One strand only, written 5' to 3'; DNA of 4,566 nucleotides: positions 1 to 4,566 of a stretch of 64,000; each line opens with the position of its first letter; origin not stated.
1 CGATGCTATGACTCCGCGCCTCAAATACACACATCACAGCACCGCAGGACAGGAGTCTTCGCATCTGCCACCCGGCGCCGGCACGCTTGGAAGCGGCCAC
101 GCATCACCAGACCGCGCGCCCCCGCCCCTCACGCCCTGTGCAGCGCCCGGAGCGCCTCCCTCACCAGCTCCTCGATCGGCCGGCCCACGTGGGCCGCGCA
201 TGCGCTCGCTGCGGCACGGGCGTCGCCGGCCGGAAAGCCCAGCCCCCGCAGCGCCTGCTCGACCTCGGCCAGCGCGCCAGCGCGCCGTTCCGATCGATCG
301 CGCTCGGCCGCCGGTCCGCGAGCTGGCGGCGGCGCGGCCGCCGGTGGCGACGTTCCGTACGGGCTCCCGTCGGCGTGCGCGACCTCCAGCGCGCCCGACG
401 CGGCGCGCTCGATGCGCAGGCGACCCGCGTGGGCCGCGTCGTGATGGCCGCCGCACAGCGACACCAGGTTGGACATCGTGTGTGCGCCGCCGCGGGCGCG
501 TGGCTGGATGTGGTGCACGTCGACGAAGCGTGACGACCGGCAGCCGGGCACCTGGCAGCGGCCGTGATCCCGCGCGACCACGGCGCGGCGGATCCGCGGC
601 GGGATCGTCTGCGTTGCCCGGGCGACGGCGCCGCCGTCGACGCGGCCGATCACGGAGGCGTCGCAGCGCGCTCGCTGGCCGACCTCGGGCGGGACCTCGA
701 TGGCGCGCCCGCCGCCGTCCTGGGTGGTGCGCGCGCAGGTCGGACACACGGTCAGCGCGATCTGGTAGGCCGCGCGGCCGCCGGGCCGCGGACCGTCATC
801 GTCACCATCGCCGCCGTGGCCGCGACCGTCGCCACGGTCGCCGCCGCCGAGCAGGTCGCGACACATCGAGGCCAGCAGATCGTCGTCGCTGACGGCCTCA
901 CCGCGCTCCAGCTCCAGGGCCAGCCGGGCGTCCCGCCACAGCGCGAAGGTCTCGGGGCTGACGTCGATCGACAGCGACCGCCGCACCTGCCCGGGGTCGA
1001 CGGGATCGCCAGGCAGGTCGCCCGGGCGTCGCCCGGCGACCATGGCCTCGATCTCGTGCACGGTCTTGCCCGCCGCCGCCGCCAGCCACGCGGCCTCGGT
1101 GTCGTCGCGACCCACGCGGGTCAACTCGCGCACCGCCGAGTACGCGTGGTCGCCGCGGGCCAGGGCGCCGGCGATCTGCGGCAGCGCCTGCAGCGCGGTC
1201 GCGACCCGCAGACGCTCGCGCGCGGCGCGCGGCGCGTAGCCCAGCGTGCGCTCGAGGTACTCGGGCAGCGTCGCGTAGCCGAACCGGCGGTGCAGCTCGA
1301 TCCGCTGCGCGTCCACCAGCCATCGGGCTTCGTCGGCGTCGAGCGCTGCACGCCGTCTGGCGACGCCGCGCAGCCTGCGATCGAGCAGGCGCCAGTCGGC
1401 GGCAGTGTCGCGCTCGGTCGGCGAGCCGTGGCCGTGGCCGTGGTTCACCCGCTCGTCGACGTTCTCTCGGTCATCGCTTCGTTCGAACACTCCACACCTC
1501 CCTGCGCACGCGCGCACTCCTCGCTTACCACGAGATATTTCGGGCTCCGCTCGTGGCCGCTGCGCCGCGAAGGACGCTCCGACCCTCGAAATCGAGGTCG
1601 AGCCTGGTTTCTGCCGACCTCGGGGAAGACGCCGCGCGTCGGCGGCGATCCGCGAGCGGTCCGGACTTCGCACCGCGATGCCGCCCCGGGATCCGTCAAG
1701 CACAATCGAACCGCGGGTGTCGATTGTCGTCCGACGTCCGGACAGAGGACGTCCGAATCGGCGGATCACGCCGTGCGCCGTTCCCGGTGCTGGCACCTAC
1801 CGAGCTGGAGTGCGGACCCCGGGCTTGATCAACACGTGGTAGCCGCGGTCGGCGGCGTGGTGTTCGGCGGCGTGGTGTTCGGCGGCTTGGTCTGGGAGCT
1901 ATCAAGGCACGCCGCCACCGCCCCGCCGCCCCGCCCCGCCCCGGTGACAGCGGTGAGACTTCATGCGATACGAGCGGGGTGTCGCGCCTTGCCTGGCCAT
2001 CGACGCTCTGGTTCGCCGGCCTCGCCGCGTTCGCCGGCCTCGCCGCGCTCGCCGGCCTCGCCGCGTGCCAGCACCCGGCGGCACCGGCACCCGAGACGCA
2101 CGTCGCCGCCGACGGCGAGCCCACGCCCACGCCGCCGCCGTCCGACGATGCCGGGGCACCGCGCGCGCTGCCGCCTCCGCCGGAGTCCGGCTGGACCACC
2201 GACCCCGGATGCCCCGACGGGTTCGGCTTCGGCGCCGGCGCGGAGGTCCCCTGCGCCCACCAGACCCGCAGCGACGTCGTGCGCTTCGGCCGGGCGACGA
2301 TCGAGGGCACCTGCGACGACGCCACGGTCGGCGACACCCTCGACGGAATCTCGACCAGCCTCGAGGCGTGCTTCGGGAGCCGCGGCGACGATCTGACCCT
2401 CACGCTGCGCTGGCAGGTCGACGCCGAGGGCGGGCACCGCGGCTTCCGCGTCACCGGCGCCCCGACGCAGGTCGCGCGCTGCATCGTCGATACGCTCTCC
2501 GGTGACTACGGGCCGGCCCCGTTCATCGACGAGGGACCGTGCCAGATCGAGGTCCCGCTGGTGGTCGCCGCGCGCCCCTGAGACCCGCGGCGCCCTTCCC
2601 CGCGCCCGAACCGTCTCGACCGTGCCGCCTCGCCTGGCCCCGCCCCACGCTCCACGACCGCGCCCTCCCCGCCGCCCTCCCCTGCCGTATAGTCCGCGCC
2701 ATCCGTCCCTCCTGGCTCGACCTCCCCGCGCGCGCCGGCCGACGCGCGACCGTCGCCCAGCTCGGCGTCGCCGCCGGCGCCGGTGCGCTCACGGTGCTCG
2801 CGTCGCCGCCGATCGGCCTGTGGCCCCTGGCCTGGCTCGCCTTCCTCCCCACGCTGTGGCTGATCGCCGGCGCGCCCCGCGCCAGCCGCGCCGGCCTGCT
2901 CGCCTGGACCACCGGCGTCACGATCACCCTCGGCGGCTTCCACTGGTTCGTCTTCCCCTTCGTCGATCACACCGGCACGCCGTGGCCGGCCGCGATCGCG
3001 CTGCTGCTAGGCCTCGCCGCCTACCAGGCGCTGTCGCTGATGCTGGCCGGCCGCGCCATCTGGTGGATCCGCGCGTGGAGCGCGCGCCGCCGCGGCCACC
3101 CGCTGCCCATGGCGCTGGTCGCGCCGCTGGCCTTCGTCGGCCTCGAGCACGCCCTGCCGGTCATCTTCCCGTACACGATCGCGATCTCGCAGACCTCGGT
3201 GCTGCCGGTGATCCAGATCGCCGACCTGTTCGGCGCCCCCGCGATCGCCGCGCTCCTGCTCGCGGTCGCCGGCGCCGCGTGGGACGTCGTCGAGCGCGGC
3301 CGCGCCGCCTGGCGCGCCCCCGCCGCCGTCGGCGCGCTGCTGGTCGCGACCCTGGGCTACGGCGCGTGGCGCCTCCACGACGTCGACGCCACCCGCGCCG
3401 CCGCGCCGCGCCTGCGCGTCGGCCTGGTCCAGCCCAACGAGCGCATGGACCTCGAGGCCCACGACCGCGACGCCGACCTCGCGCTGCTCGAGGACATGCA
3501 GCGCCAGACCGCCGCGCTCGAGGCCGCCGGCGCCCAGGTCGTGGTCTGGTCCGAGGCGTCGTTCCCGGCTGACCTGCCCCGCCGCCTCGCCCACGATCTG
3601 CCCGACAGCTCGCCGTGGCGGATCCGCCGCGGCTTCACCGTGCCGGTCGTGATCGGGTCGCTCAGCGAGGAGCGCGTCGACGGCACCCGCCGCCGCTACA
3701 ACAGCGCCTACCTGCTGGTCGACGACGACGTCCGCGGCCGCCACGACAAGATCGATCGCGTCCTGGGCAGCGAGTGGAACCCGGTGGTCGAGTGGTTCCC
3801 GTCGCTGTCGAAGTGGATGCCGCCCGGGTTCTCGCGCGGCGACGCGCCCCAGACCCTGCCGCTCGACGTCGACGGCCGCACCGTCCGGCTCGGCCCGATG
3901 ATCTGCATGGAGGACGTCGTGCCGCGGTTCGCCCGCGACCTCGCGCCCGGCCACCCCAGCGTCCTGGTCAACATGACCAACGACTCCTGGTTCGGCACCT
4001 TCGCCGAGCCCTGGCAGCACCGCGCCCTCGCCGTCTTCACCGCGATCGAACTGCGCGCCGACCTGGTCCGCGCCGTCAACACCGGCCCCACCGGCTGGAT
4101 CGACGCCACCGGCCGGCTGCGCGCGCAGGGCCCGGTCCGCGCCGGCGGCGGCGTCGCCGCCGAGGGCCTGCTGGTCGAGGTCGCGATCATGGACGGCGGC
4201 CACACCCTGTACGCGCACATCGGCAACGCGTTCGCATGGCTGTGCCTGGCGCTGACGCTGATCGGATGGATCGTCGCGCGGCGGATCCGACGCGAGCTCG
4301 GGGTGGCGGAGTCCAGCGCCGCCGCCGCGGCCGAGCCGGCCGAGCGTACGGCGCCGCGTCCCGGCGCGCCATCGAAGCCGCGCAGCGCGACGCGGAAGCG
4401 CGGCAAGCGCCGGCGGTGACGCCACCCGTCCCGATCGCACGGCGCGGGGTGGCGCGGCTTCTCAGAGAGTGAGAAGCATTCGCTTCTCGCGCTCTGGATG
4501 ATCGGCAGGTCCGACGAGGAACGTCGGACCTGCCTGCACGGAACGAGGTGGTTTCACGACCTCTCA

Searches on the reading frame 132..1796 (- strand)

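Call 40: search_protein_families(library=pfam, proteins=[window:132-1796:-], max_evalue=0.001)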
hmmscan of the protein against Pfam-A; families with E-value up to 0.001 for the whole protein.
window:132-1796:- (555 aa): 2 families
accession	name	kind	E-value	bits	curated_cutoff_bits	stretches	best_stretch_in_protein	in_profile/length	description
PF07499.19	RuvA_C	-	1.6e-09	38.5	24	1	508-552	2-46/47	RuvA, C-terminal domain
PF01844.29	HNH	-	2.2e-06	28.2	21.4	1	419-456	4-45/47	HNH endonuclease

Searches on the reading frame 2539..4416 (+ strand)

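Call 40: search_protein_families(library=pfam, proteins=[window:2539-4416:+], max_evalue=0.001)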
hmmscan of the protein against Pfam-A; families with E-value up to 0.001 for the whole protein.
window:2539-4416:+ (626 aa): 2 families
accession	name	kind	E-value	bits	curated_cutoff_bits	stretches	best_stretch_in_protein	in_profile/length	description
PF20154.4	LNT_N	-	4.1e-21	76.3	27.1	1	81-245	1-158/159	Apolipoprotein N-acyltransferase N-terminal domain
PF00795.27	CN_hydrolase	-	3.8e-13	49.8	23.2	1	293-517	1-210/256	Carbon-nitrogen hydrolase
